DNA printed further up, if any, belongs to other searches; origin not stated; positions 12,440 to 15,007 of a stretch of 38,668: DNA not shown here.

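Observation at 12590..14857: Single-polypeptide SIR2-like NADase + CHAT caspase-fold fusion: candidate undescribed conflict/defence effector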

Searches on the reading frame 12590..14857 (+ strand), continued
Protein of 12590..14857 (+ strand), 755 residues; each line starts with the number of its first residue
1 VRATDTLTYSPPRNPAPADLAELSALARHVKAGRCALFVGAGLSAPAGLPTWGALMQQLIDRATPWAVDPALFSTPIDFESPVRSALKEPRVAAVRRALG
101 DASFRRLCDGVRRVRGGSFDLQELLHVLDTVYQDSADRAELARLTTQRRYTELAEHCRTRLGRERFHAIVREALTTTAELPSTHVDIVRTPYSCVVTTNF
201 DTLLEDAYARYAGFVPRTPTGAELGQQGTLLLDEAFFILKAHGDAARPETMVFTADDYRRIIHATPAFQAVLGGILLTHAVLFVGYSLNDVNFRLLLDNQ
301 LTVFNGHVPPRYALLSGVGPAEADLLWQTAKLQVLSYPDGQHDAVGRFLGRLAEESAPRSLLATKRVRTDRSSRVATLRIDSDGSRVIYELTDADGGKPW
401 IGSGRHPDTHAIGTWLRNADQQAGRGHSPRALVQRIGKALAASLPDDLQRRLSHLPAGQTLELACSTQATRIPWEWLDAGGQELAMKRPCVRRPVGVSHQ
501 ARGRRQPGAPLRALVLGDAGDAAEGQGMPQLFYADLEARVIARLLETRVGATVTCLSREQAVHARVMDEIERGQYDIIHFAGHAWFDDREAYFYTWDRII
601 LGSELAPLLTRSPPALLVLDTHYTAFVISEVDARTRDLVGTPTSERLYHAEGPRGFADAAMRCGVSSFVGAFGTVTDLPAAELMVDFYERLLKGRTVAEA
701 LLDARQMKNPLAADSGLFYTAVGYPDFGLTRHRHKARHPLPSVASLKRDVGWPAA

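Call 52: search_protein_families(library=pfam, proteins=[L010:12387-18647:+, L020:6927-13949:+, L031:294-6566:-, L031:7568-10777:+], max_evalue=0.00001)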
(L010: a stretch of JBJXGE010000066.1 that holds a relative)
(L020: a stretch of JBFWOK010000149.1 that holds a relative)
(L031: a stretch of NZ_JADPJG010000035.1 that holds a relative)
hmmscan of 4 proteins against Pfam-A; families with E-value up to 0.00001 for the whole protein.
L010:12387-18647:+ (2087 aa): 5 families
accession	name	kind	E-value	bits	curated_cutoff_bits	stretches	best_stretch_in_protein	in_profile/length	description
PF01835.25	MG2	-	4.8e-24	85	32.8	2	675-774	1-96/96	MG2 domain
PF17973.7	bMG10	-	1.2e-22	80.9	26.2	1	1967-2069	18-131/131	Bacterial Alpha-2-macroglobulin MG10 domain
PF00207.28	A2M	-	4.3e-19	68.6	21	1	1331-1421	1-92/92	Alpha-2-macroglobulin family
PF07678.20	TED_complement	-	6.9e-12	45.5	22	1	1597-1844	51-312/312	A-macroglobulin TED domain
PF07703.20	A2M_BRD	-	2e-09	38.3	22.7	1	1058-1196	1-137/140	Alpha-2-macroglobulin bait region domain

L020:6927-13949:+ (2341 aa): 6 families
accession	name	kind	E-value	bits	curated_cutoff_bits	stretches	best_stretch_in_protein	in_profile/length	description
PF13517.12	FG-GAP_3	-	1.2e-35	122.3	26.9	5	2208-2267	1-60/61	FG-GAP-like repeat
PF01839.29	FG-GAP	-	2.1e-17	63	22.1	0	2309-2326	5-22/37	FG-GAP repeat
PF00801.26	PKD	-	5.1e-10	39.7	23.5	1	479-538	6-68/80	PKD domain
PF13229.12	Beta_helix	-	1e-09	38.6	25.9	0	229-385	11-154/158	Right handed beta helix region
PF18911.6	PKD_4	-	5.5e-09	36.4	27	1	481-539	11-72/85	PKD domain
PF01833.30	TIG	-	3.4e-07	30.6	20.9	1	1862-1930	1-72/84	IPT/TIG domain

L031:294-6566:- (2091 aa): 8 families
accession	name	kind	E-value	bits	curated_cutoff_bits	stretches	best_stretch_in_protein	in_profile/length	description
PF00353.25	HemolysinCabind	-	3.8e-55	183.8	23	8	832-866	2-36/36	RTX calcium-binding nonapeptide repeat (4 copies)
PF00082.27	Peptidase_S8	-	3.4e-37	128.7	21.8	1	102-450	1-288/288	Subtilase family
PF17892.7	Cadherin_5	-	3.7e-20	72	26.5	1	1778-1869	4-97/98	Cadherin-like domain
PF17963.7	Big_9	-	7.6e-20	72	23.6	1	1778-1867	3-88/89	Bacterial Ig domain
PF17803.7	Cadherin_4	-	4.8e-13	49.9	25.1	1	1774-1837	9-71/71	Bacterial cadherin-like domain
PF01483.27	P_proprotein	-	1.5e-12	47.9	21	1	518-614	1-85/86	Proprotein convertase P-domain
PF00094.30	VWD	-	8.9e-12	46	22.9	1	1877-2034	3-156/156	von Willebrand factor type D domain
PF19077.6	Big_13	-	2.2e-09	38.2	27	0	1715-1769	41-95/102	Bacterial Ig-like domain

L031:7568-10777:+ (1070 aa): 3 families
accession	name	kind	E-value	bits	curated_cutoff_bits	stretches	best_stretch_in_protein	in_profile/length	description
PF12770.12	CHAT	-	3.7e-32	112.3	24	1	771-1053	3-288/289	CHAT domain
PF02450.21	LCAT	-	1.3e-07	31.6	21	1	159-240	76-173/392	Lecithin:cholesterol acyltransferase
PF02789.23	Peptidase_M17_N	-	3e-07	30.8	23.4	1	526-609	1-83/129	Cytosol aminopeptidase family, N-terminal domain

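Call 53: find_encoding_contigs(protein=P0003, flank=6000, max_places=1)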
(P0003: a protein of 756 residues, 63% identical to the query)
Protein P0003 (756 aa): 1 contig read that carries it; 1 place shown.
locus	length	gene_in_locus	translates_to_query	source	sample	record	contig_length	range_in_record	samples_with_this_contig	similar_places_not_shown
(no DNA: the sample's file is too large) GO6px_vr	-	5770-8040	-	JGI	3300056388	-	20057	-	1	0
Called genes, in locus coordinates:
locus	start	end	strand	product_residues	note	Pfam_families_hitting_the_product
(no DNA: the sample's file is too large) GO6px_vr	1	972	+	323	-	?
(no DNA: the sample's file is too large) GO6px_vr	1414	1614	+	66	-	-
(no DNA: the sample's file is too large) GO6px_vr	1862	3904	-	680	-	PF07676:PD40 (faint), PF26549:Tricorn_N (faint), PF26550:Tricorn_2nd (faint)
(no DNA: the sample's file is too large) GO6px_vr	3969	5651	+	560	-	PF00135:COesterase, PF07859:Abhydrolase_3, PF20434:BD-FAE (weak)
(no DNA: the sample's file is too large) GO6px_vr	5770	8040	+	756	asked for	PF13289:SIR2_2, PF12770:CHAT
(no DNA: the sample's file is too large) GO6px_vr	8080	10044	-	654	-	-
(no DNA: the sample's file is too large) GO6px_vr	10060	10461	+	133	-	PF03928:HbpS-like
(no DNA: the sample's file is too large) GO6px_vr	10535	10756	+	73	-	-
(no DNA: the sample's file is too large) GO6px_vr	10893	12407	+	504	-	PF07995:GSDH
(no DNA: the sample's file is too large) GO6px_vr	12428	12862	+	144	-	-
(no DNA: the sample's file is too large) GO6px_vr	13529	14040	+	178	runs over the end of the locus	PF00903:Glyoxalase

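Call 54: find_encoding_contigs(protein=P0008, flank=6000, max_places=1)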
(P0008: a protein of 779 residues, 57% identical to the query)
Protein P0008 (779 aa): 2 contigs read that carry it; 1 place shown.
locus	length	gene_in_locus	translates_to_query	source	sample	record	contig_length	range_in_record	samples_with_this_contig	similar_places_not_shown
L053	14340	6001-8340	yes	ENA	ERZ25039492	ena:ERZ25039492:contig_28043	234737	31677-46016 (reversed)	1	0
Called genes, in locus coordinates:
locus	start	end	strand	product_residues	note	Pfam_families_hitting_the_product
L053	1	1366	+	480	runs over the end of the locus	-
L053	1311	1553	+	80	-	-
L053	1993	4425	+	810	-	PF00912:Transgly, PF00905:Transpeptidase (faint)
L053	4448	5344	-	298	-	PF13565:HTH_32 (faint)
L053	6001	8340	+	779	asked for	PF13289:SIR2_2, PF12770:CHAT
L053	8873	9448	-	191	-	-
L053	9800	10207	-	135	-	-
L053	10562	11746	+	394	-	PF08495:FIST, PF10442:FIST_C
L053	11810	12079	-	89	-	-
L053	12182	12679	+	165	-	-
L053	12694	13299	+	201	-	PF14597:Lactamase_B_5, PF00753:Lactamase_B (faint)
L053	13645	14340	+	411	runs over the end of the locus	PF12573:OxoDH_E1alpha_N, PF00676:E1_dh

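Call 55: find_encoding_contigs(protein=P0002, flank=6000, max_places=1)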
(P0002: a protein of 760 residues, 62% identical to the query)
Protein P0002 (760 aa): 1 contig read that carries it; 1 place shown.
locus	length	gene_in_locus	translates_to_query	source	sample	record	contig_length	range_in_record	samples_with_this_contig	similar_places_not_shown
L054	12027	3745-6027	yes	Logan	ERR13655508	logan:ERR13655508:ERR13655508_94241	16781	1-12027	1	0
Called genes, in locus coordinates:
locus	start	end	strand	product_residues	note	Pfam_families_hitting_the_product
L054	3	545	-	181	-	?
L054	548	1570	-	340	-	-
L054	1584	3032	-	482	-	-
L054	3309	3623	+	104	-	-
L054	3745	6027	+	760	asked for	PF13289:SIR2_2, PF12770:CHAT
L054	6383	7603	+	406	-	PF00932:LTD (weak)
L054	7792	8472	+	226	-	-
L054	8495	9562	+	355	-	PF14907:NTP_transf_5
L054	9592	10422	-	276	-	PF05090:HTTM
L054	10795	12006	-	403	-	PF04055:Radical_SAM (weak)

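Call 59: search_protein_families(library=pfam, proteins=[P0239, P0243, P0252, P0242, P0187, P0240, P0236, P0247, P0233, P0245], max_evalue=0.001)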
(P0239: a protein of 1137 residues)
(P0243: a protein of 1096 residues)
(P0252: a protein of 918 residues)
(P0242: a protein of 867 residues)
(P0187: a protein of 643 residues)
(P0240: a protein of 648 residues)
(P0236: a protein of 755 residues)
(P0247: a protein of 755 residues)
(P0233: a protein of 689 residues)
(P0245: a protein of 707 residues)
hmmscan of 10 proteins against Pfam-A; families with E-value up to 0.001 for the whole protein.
P0239 (1137 aa): 8 families
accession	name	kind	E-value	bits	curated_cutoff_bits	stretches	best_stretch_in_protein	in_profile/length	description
PF13289.12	SIR2_2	-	3.1e-24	86.1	24.5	1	118-256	3-141/141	SIR2-like domain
PF13646.12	HEAT_2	-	2.6e-20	72.9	27.7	3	979-1044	13-74/88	HEAT repeats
PF03130.22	HEAT_PBS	-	3.2e-10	39.9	20.9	0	948-975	1-27/27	PBS lyase HEAT-like repeat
PF05729.18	NACHT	-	1.9e-09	38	26.7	1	401-565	3-166/167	NACHT domain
PF02985.28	HEAT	-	2.4e-05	24.6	23.5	0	979-995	13-29/31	HEAT repeat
PF20308.4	TPR-S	-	5.5e-05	24.1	27.6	0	963-1032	3-62/102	Tetratricopeptide Repeats-Sensor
PF03685.18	UPF0147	-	9.7e-05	22.8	23.6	0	929-968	6-45/81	Uncharacterised protein family (UPF0147)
PF24883.2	NPHP3_N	-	0.00079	20.1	24.8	0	485-529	123-164/164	Nephrocystin 3, N-terminal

P0243 (1096 aa): 12 families
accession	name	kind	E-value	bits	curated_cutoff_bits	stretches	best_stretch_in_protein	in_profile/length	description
PF20703.3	nSTAND1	-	2.3e-49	169.5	27.1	1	299-666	1-364/379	Novel STAND NTPase 1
PF13289.12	SIR2_2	-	6.5e-29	101.3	24.5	1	111-247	2-134/141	SIR2-like domain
PF02518.31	HATPase_c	-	5e-21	75.7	26.4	1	842-962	2-109/111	Histidine kinase-, DNA gyrase B-, and HSP90-like ATPase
PF00072.30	Response_reg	-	3e-19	69.6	30.2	1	985-1094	2-111/111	Response regulator receiver domain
PF00512.31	HisKA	-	3.9e-08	33.6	26.9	1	736-797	3-63/66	His Kinase A (phospho-acceptor) domain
PF13481.12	AAA_25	-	6.6e-06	26.3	27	0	396-453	128-186/195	AAA domain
PF13401.12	AAA_22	-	6.9e-06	26.9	27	1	332-456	6-123/130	AAA domain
PF13191.12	AAA_16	-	8.1e-06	26.9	32.6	1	314-423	2-144/167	AAA ATPase domain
PF22888.1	FIMAH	-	0.00039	21.4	24.8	0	703-743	6-46/81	FIMAH domain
PF25201.1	nSTAND6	-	0.00056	20.4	27.7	0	315-457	2-146/148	Novel STAND NTPase 6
PF05729.18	NACHT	-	0.00085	19.6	26.7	0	332-460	1-133/167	NACHT domain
PF20720.3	nSTAND3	-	0.001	19.3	27.2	0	325-368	11-52/155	Novel STAND NTPase 3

P0252 (918 aa): 4 families
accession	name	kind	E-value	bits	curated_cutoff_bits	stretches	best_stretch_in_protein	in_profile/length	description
PF13289.12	SIR2_2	-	1.1e-28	100.5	24.5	1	119-258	2-140/141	SIR2-like domain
PF22722.2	NA-iREase1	-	3e-20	72.6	27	1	303-403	1-105/106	NACHT-associated inactive Restriction Endonuclease 1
PF05729.18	NACHT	-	6.3e-05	23.3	26.7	1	471-641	5-160/167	NACHT domain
PF24883.2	NPHP3_N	-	0.00043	21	24.8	0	544-593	119-164/164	Nephrocystin 3, N-terminal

P0242 (867 aa): 9 families
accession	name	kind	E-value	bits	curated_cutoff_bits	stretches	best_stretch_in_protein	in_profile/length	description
PF23598.1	LRR_14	-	1.1e-27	97.2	40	3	76-134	42-100/353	Leucine-rich repeat region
PF13289.12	SIR2_2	-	2.2e-26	93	24.5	1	702-843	2-141/141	SIR2-like domain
PF13855.12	LRR_8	-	1.5e-13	50.7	27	1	82-139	2-61/61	Leucine rich repeat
PF12799.13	LRR_4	-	7.3e-13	48.8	27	2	128-166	2-40/44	Leucine Rich repeats (2 copies)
PF00149.33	Metallophos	-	4.5e-12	47.3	21.5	1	229-464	4-190/191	Calcineurin-like phosphoesterase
PF23286.1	LRR_13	-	6.6e-07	29.7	30.1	0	57-126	2-73/210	Disease resistance protein RPS4B-like, leucine-rich repeats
PF00560.39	LRR_1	-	1.4e-06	27.7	20.6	0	82-103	1-23/23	Leucine Rich Repeat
PF12850.12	Metallophos_2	-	0.0007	20.1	27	0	421-498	77-149/154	Calcineurin-like phosphoesterase superfamily domain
PF24758.1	LRR_At5g56370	-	0.00094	19.3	27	0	102-164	12-75/227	FBD-associated F-box protein At5g56370, LRR repeats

P0187 (643 aa): 2 families
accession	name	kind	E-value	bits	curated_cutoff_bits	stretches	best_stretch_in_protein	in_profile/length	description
PF13289.12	SIR2_2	-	2.3e-30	106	24.5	1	477-618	2-140/141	SIR2-like domain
PF00069.31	Pkinase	-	1.3e-07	31.7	31.7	1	88-287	73-251/263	Protein kinase domain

P0240 (648 aa): 3 families
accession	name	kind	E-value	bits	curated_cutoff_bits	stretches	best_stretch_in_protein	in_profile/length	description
PF13289.12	SIR2_2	-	4.4e-27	95.3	24.5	1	483-623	3-141/141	SIR2-like domain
PF00149.33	Metallophos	-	5.1e-11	43.8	21.5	1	7-243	4-190/191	Calcineurin-like phosphoesterase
PF12850.12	Metallophos_2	-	0.00018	22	27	0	202-279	79-151/154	Calcineurin-like phosphoesterase superfamily domain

P0236 (755 aa): 1 family
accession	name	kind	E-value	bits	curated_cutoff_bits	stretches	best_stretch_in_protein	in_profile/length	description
PF13289.12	SIR2_2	-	8.3e-27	94.5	24.5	1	115-259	2-141/141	SIR2-like domain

P0247 (755 aa): 4 families
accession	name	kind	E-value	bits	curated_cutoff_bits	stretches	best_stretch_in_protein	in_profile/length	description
PF13289.12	SIR2_2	-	1.4e-25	90.4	24.5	1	128-269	3-141/141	SIR2-like domain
PF02518.31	HATPase_c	-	2.5e-25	89.5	26.4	1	498-616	3-109/111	Histidine kinase-, DNA gyrase B-, and HSP90-like ATPase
PF00072.30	Response_reg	-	7.8e-20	71.5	30.2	1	639-745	1-108/111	Response regulator receiver domain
PF00512.31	HisKA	-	1.6e-05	25.3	26.9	1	389-451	2-63/66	His Kinase A (phospho-acceptor) domain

P0233 (689 aa): 1 family
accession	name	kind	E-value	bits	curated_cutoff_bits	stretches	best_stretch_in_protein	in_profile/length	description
PF13289.12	SIR2_2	-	1.4e-28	100.2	24.5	1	116-258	3-141/141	SIR2-like domain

P0245 (707 aa): 5 families
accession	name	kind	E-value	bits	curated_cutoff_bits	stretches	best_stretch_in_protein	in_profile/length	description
PF13289.12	SIR2_2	-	1.5e-28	100.1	24.5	1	114-257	2-141/141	SIR2-like domain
PF02518.31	HATPase_c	-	3.8e-25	88.9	26.4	1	445-567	1-109/111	Histidine kinase-, DNA gyrase B-, and HSP90-like ATPase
PF00072.30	Response_reg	-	7.2e-21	74.9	30.2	1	589-700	1-110/111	Response regulator receiver domain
PF00512.31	HisKA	-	1.2e-08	35.3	26.9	1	339-400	2-62/66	His Kinase A (phospho-acceptor) domain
PF14501.12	HATPase_c_5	-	7.4e-05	23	22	1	486-553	29-90/102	GHKL domain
